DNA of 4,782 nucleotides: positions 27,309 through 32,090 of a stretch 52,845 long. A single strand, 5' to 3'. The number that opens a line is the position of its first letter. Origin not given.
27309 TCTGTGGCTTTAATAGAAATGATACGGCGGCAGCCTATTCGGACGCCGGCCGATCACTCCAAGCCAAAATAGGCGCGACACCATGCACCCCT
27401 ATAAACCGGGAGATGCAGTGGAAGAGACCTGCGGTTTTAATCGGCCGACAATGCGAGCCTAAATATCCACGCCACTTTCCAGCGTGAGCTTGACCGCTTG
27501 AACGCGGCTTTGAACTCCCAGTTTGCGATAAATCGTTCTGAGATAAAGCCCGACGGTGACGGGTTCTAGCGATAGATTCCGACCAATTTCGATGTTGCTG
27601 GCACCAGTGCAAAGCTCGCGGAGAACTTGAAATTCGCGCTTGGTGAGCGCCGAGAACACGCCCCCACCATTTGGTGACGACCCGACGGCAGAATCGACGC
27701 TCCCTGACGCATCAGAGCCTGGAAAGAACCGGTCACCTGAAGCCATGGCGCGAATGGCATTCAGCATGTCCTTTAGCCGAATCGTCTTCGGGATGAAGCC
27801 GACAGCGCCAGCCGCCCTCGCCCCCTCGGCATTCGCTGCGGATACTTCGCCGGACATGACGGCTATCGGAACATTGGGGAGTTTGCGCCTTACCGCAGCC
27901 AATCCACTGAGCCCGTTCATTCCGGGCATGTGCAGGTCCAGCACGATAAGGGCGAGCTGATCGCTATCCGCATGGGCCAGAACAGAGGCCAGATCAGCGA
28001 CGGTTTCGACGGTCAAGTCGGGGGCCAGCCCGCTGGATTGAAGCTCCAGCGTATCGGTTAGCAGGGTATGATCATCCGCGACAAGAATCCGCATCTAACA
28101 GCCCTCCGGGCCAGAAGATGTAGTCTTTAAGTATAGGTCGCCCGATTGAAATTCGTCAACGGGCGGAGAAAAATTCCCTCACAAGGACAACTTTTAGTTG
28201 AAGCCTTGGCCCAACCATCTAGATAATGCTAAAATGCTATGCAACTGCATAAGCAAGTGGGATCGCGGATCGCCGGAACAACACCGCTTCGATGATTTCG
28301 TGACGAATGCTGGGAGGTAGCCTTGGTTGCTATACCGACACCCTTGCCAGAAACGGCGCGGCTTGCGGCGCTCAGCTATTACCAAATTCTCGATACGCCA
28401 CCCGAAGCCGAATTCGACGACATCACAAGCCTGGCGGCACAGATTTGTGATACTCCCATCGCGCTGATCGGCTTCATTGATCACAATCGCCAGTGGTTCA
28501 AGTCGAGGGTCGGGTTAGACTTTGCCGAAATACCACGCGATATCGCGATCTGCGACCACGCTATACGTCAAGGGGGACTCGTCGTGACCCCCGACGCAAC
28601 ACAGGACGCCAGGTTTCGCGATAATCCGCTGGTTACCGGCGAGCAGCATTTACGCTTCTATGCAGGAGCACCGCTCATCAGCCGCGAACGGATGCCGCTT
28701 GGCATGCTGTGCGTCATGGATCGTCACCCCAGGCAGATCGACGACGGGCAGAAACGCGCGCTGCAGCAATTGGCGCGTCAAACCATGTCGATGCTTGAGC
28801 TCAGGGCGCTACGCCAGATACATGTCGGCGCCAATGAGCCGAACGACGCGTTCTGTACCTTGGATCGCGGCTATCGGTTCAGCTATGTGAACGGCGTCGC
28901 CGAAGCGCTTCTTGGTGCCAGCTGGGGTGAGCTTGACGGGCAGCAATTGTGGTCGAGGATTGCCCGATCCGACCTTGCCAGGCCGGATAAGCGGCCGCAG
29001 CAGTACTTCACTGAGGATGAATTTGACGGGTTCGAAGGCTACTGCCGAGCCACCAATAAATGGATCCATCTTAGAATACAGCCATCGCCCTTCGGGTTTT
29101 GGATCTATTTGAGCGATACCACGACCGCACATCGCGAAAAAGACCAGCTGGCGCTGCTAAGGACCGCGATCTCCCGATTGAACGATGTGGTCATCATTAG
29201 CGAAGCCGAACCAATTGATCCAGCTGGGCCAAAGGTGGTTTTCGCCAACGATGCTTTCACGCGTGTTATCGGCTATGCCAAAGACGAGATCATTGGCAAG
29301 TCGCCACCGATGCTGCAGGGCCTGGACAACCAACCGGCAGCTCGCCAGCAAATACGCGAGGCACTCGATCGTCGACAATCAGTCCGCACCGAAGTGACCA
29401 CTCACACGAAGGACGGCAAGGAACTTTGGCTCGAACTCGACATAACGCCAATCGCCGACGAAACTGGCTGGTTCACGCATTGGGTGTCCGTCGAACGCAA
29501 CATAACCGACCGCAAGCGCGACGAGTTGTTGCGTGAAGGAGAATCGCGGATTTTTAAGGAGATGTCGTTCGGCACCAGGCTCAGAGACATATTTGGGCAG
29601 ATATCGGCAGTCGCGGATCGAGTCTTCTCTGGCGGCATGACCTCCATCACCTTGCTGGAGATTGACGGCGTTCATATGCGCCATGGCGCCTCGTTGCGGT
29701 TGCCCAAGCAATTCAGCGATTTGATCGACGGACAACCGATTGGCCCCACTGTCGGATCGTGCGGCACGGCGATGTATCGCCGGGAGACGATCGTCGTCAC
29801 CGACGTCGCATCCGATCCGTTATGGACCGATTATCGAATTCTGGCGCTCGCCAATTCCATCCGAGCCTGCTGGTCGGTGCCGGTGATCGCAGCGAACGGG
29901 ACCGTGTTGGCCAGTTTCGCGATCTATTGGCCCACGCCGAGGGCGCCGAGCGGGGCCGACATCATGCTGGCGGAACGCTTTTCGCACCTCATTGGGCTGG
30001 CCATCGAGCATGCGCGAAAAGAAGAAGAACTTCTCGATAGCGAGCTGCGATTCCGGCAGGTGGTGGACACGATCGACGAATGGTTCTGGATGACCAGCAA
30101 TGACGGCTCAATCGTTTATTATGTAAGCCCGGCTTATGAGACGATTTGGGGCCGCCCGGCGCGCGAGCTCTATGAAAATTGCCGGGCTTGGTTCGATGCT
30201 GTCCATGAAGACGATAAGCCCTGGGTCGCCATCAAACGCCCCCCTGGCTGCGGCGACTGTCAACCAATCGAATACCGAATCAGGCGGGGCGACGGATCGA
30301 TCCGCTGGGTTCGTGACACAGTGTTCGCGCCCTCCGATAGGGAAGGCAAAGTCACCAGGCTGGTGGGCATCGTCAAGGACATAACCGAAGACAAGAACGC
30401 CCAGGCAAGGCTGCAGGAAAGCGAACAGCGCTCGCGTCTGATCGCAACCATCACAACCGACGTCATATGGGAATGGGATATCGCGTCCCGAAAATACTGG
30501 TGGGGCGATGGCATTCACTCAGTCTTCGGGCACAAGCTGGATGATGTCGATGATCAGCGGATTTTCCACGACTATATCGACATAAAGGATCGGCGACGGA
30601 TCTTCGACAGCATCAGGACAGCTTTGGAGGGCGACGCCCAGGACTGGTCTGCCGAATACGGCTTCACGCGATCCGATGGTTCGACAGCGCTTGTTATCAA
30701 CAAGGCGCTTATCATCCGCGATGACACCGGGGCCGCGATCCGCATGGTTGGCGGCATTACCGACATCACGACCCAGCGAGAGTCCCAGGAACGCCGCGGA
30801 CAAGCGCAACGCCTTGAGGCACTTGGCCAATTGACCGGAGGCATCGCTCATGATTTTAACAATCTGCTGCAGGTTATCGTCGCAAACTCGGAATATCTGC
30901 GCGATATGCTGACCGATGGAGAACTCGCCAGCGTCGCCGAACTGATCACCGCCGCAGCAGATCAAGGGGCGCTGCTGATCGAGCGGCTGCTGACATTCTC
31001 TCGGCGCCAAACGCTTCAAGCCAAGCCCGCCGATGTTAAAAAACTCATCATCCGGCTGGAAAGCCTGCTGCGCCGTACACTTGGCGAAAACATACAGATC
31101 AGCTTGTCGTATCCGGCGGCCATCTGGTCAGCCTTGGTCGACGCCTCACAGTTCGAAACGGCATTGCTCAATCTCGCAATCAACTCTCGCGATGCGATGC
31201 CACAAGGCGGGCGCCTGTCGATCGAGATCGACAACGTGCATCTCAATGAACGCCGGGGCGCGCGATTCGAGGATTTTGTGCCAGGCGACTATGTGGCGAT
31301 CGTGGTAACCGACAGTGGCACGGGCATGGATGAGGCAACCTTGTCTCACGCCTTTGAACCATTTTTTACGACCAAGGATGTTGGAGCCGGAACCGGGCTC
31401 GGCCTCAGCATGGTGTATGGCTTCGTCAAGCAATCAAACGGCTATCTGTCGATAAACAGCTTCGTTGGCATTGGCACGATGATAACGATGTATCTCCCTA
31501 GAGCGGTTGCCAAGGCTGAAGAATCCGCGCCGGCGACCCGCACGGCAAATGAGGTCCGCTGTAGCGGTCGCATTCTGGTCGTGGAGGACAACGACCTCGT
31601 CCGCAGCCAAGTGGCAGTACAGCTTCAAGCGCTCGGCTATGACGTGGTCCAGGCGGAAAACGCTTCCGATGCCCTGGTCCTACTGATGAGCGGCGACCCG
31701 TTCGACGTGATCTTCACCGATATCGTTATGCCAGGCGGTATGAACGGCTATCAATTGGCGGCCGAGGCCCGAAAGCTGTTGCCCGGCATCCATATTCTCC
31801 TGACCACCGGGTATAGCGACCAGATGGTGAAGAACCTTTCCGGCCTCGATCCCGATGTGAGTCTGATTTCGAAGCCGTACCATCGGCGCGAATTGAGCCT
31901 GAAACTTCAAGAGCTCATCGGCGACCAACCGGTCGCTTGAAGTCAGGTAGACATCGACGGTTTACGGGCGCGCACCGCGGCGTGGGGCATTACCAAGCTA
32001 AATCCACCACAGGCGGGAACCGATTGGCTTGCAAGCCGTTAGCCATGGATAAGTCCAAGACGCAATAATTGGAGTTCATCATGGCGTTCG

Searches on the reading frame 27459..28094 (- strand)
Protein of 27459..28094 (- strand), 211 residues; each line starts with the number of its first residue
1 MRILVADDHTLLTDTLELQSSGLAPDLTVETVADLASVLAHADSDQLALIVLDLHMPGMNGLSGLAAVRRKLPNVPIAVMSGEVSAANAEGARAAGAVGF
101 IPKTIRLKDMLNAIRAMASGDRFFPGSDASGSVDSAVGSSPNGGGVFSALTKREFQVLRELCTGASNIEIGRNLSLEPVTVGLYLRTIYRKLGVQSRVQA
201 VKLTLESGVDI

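Call 10: search_protein_families(library=pfam, proteins=[window:27459-28094:-])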
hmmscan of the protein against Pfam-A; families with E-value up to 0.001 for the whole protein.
window:27459-28094:- (211 aa): 2 families
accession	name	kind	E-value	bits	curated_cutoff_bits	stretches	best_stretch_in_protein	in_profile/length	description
PF00072.30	Response_reg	-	1.7e-18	67.2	30.2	1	3-115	1-111/111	Response regulator receiver domain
PF00196.25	GerE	-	2.8e-16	59.3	23.5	1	149-202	2-55/57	Bacterial regulatory proteins, luxR family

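Call 28: search_protein_families(library=ncbifam, proteins=[window:27459-28094:-], max_evalue=0.01)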
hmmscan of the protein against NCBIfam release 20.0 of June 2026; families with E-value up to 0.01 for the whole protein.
window:27459-28094:- (211 aa): 83 families (the best 25 are shown)
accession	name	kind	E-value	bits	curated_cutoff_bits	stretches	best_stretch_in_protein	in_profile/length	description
NF041830.1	RR_TF_ErdR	exception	1.7e-33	116.2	390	1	2-203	3-204/213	response regulator transcription factor ErdR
NF007708.0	PRK10403.1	equivalog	2.2e-24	86.1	343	1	2-206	8-210/215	nitrate/nitrite response regulator protein NarP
NF052445.1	RespRegMctR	equivalog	4.8e-24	84.9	300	1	2-209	3-204/205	two-component system response regulator MctR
NF007935.0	PRK10651.1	equivalog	1.9e-22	79.5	250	1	2-201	8-207/216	two-component system response regulator NarL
NF047785.1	respo_reg_MadR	equivalog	2e-21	76.3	300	1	1-204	1-203/209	MadR family response regulator transcription factor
NF011896.0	PRK15369.1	equivalog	6.7e-21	74.9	242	1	2-200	5-200/211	two component system response regulator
NF006900.1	PRK09390.1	equivalog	1.3e-19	70.6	255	1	3-208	7-201/203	response regulator FixJ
NF007403.0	PRK09935.1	equivalog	2.6e-19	69.7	271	1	33-201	36-201/210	fimbria biosynthesis transcriptional regulator FimZ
NF007018.1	PRK09483.1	equivalog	2.3e-18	66.6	280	1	33-207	34-206/217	UvrY/SirA/GacA family response regulator transcription factor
TIGR01818.1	ntrC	equivalog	2.1e-14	53.2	558.6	1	3-163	1-163/463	nitrogen regulation protein NR(I)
NF007419.0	PRK09958.1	equivalog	2.3e-13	50.2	251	1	28-199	26-193/204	acid-sensing system DNA-binding response regulator EvgA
NF007685.0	PRK10360.1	equivalog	3.5e-13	49.8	258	1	3-202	4-190/196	response regulator transcription factor UhpA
NF007505.1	PRK10100.1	equivalog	7.9e-12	45.3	250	1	108-202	104-197/204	biofilm master transcriptional regulator CsgD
NF012023.0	PRK15479.1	equivalog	4.1e-11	42.8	337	1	1-117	1-115/224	transcriptional regulator TctD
TIGR03020.2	EpsA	equivalog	8.7e-10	38.6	170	1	147-201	188-242/247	XrtB/PEP-CTERM-associated transcriptional regulator EpsA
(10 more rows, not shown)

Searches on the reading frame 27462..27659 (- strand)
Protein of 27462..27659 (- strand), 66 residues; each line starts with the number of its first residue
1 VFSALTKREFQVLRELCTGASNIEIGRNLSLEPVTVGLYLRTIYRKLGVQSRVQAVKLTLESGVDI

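Call 105: search_solved_structures(query=window:27462-27659:-, max_evalue=0.001, show_alignments=0)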
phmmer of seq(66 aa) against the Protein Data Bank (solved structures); distinct sequences matched with E-value up to 0.001: 13.
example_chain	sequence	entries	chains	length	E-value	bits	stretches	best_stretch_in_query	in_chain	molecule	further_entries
3kln_A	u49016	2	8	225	2.9e-07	33.7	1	2-56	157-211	Transcriptional regulator, LuxR family | Transcriptional regulator VpsT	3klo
7x1k_A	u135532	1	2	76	4.8e-05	26.7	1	4-63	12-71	Chemotaxis protein CheY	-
4yn8_A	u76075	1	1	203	6.2e-05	26.4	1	4-57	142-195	Response regulator ChrA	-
4ldz_A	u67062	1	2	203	0.00015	25.2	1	4-63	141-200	Transcriptional regulatory protein DesR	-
2krf_A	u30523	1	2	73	0.00015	25.2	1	4-64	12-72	Transcriptional regulatory protein comA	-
3ulq_B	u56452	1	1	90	0.00028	24.3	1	4-64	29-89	Transcriptional regulatory protein ComA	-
4zmr_A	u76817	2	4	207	0.00031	24.2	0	4-63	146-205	Response regulator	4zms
7ve4_A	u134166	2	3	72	0.00038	23.9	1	2-58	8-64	DNA-binding response regulator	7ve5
4hye_A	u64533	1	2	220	0.00038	23.9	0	4-63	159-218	Response regulator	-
4wt0_B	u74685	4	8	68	0.00038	23.9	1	4-63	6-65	Response regulator receiver domain protein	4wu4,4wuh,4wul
4wsz_A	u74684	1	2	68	0.00053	23.4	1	4-63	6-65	Response regulator receiver domain protein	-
1yio_A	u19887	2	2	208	0.00058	23.3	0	1-58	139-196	response regulatory protein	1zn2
2rnj_A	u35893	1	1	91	0.00075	23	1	2-58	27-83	Response regulator protein vraR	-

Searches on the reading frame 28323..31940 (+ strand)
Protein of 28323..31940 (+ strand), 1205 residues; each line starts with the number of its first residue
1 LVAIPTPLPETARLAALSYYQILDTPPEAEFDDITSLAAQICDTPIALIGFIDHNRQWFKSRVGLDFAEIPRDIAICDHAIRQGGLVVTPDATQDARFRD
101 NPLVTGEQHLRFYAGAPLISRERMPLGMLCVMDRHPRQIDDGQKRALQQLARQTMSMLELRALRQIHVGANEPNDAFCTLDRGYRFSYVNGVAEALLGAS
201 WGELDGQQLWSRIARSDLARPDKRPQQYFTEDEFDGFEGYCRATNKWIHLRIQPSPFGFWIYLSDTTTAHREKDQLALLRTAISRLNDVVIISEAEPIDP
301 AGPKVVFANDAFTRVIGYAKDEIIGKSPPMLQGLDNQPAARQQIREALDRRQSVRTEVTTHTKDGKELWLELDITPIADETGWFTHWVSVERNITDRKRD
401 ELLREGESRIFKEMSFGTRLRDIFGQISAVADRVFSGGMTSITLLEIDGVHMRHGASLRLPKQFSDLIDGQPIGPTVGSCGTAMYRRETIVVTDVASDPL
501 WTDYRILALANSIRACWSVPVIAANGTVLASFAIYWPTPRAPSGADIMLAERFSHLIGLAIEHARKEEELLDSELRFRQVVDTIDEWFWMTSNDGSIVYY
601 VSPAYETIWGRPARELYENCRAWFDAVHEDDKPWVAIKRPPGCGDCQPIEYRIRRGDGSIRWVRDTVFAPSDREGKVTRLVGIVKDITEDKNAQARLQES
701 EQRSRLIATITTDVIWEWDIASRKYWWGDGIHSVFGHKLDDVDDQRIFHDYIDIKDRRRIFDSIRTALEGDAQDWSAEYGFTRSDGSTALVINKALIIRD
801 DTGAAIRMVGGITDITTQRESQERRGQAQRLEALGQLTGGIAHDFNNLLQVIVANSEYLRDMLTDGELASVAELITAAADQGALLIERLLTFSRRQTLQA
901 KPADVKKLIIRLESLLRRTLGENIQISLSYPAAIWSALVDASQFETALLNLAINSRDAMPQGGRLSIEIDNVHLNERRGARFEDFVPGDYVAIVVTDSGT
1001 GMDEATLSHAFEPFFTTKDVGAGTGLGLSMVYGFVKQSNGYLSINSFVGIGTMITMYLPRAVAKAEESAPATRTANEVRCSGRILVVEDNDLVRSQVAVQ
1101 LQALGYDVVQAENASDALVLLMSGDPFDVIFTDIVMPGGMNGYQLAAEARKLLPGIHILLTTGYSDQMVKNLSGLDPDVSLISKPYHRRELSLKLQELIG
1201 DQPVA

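Call 39: search_protein_families(library=pfam, proteins=[window:28323-31940:+])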
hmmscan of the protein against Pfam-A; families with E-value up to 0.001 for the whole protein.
window:28323-31940:+ (1205 aa): 10 families
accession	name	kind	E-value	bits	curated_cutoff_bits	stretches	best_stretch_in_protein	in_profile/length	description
PF08447.18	PAS_3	-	9.7e-35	119.2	25.6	3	600-684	3-89/89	PAS fold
PF13426.13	PAS_9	-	1.6e-31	109.1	27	2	299-396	8-103/103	PAS domain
PF01590.32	GAF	-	2.4e-26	93.3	22.4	2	27-154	2-129/133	GAF domain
PF13185.12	GAF_2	-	1.6e-24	87.1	28.6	2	440-562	21-136/136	GAF domain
PF00989.32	PAS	-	4.3e-19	69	22.6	1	304-389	22-108/113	PAS fold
PF08448.16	PAS_4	-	5e-19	69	23.1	1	305-399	17-110/110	PAS fold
PF02518.31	HATPase_c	-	7.4e-17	62.2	26.4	1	940-1060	2-109/111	Histidine kinase-, DNA gyrase B-, and HSP90-like ATPase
PF00072.30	Response_reg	-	9.6e-16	58.4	30.2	1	1084-1194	1-109/111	Response regulator receiver domain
PF13188.13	PAS_8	-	6.4e-13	48.5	21.8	0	576-631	2-57/65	PAS domain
PF00512.31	HisKA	-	7.3e-08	32.8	26.9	1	834-896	2-64/66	His Kinase A (phospho-acceptor) domain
